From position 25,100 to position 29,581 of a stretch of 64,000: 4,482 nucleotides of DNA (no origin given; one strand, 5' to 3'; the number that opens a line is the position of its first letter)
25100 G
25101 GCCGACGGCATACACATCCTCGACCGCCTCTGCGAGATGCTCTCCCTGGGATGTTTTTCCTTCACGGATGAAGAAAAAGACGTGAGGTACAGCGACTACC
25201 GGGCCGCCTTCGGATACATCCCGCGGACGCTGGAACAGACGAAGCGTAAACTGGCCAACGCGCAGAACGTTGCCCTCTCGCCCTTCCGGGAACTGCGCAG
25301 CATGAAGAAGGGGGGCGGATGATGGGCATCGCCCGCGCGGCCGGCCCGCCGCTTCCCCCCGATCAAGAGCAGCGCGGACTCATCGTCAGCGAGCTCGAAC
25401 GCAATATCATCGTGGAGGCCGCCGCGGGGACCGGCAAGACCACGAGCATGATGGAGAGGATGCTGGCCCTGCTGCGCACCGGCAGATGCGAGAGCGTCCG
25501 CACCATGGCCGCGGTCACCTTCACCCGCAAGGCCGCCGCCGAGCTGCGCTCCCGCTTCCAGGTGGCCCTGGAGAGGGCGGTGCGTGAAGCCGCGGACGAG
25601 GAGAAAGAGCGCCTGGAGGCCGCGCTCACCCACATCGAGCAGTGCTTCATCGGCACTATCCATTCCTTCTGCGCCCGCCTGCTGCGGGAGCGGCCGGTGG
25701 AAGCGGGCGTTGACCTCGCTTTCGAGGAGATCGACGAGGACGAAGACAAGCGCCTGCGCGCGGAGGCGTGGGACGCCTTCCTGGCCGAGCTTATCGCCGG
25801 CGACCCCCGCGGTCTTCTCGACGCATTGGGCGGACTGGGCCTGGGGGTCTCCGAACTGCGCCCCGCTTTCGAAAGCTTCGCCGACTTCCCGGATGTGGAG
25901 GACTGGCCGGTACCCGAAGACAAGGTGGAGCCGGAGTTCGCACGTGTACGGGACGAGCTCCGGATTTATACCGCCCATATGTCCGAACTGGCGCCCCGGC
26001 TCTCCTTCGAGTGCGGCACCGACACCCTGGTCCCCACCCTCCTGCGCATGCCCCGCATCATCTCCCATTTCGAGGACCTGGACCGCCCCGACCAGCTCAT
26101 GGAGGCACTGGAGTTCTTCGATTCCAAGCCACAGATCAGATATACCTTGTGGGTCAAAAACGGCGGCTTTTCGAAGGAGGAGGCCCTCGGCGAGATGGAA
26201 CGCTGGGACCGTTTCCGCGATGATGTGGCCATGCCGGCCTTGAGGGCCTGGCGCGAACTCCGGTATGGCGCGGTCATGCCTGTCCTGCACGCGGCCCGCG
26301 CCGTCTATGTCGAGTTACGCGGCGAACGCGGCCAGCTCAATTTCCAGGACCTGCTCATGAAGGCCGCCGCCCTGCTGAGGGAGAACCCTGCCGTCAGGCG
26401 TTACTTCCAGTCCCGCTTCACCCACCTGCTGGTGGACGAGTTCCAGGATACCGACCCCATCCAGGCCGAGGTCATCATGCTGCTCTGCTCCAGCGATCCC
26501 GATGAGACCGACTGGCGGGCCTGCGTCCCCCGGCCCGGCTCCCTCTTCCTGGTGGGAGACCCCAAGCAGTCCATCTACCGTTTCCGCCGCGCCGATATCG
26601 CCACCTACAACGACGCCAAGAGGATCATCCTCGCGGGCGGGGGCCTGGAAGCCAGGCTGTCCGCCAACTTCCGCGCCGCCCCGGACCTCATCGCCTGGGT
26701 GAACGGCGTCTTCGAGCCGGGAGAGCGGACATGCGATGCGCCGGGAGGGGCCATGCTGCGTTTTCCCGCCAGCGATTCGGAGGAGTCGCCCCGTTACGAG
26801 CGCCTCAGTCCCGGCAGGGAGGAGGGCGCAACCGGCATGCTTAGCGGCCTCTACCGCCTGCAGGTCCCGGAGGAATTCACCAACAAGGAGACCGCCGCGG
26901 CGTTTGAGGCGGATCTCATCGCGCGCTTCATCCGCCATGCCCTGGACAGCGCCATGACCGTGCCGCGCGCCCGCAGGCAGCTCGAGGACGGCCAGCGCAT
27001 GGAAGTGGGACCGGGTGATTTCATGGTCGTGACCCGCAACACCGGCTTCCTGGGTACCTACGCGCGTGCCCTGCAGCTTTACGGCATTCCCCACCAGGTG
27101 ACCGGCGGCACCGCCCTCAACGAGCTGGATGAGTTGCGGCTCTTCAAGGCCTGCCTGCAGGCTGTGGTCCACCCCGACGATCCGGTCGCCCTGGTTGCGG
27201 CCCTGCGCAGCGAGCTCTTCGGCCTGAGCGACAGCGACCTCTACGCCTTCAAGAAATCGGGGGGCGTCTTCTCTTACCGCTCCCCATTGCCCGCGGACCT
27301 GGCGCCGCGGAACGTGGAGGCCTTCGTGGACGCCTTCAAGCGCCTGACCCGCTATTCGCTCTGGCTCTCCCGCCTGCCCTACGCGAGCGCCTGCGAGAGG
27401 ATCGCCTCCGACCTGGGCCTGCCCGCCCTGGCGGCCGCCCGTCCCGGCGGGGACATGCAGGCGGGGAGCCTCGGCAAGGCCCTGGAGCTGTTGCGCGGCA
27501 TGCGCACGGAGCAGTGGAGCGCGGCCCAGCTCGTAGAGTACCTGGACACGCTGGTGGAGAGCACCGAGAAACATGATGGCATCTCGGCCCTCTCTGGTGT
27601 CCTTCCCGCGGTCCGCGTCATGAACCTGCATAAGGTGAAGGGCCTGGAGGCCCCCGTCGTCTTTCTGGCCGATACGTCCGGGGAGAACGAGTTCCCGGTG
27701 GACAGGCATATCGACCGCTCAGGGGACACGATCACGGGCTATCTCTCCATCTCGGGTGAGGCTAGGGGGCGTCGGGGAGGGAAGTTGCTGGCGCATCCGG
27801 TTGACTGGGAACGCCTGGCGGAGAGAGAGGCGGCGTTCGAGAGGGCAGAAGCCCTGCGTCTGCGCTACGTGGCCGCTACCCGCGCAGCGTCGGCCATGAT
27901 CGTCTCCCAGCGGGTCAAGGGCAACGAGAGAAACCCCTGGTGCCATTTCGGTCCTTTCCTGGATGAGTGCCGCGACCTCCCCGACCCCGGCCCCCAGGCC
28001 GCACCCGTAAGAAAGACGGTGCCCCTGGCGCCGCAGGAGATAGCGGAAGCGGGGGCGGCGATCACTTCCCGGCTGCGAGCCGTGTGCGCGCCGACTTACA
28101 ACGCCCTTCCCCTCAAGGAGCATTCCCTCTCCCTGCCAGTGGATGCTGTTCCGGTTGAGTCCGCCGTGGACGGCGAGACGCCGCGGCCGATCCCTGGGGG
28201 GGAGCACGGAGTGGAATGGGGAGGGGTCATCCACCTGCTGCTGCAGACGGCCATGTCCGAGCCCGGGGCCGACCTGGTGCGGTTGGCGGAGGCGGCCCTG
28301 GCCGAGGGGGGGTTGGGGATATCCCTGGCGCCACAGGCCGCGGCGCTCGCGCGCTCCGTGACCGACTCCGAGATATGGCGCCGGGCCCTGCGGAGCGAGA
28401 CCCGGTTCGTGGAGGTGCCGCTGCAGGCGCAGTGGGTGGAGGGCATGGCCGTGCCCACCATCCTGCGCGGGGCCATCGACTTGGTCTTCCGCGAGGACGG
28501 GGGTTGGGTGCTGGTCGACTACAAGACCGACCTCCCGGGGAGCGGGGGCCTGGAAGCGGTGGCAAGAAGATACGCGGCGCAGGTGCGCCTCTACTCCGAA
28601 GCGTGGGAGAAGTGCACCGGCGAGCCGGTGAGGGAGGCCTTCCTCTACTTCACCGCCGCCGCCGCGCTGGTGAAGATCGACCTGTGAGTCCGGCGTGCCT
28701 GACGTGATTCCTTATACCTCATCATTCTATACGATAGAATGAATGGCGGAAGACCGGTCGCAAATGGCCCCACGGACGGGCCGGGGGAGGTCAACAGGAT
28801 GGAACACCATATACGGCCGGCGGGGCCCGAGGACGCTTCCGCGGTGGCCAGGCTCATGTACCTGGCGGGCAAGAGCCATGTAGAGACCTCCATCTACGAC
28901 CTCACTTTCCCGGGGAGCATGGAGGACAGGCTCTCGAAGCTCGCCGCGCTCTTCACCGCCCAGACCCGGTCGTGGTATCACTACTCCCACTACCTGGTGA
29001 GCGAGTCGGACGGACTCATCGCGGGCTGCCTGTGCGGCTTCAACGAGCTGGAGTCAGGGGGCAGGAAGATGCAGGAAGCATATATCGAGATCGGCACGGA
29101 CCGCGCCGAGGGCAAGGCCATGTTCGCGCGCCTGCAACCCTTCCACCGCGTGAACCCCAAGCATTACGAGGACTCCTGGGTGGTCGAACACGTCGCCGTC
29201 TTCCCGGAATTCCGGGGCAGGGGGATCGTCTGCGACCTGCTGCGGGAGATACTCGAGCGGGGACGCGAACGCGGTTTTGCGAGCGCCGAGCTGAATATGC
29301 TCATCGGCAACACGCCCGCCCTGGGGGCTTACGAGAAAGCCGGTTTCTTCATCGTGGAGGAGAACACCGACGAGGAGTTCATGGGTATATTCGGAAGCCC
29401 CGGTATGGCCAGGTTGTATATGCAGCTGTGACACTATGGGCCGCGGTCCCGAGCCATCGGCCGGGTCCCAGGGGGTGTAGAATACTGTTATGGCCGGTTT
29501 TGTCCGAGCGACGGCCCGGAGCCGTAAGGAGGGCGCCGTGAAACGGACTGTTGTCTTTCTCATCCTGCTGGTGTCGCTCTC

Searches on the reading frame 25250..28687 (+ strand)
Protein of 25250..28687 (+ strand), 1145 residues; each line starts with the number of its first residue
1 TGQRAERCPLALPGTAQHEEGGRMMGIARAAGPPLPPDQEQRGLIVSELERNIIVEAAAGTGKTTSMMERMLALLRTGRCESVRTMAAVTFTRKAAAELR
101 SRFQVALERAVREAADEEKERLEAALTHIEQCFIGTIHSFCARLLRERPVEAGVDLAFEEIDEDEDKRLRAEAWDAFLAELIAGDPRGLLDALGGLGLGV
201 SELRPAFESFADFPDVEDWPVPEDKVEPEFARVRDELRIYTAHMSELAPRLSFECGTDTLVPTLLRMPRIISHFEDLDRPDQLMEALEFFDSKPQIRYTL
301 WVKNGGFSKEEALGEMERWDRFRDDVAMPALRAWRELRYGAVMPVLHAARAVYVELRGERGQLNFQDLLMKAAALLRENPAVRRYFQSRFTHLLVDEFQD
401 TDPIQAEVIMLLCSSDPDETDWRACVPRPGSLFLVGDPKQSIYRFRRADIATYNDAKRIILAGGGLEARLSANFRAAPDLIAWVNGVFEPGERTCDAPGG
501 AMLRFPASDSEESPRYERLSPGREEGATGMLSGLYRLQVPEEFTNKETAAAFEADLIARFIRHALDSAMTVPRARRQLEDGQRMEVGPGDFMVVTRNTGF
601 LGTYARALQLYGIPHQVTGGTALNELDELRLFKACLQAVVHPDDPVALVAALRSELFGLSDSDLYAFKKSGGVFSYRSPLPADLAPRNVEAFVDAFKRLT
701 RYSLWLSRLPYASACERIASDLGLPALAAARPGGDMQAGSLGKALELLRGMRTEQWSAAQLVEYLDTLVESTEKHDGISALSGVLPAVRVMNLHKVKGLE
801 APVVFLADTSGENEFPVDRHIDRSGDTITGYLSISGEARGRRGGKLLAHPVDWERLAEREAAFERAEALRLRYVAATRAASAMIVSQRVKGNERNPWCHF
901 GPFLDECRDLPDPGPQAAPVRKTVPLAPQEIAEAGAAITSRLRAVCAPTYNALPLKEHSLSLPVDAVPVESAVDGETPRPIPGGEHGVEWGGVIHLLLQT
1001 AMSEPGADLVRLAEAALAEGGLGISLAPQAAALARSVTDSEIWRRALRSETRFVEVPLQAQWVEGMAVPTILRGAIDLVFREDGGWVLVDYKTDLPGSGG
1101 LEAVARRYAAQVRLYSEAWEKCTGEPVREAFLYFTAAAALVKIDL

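Call 68: search_protein_families(library=pfam, proteins=[window:25250-28687:+], max_evalue=0.001)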
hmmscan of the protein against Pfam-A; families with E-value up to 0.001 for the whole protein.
window:25250-28687:+ (1145 aa): 5 families
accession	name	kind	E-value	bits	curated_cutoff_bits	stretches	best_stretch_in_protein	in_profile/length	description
PF00580.27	UvrD-helicase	-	5.5e-52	177.5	23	2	353-457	176-267/271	UvrD/REP helicase N-terminal domain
PF13245.12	AAA_19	-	1.3e-13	51.8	25.1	1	50-446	11-134/134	AAA domain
PF13361.12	UvrD_C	-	1.6e-09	38.1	25.6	1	780-887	279-347/350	UvrD-like helicase C-terminal domain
PF12705.13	PDDEXK_1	-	3.4e-09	37.4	22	1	989-1130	36-185/247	PD-(D/E)XK nuclease superfamily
PF13538.12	UvrD_C_2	-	3.6e-06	27.2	27.4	0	788-814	2-28/52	UvrD-like helicase C-terminal domain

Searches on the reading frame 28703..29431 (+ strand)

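Call 16: search_protein_families(library=pfam, proteins=[window:28703-29431:+], max_evalue=0.001)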
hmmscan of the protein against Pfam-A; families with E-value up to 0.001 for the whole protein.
window:28703-29431:+ (242 aa): 3 families
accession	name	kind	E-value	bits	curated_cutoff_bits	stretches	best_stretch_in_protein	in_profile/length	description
PF00583.31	Acetyltransf_1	-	1.1e-10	42.2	20.7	1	89-215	24-116/116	Acetyltransferase (GNAT) family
PF13508.13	Acetyltransf_7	-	4.3e-07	30.7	27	1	152-215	28-82/84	Acetyltransferase (GNAT) domain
PF13527.13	Acetyltransf_9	-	0.00083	19.8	25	0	161-202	75-113/127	Acetyltransferase (GNAT) domain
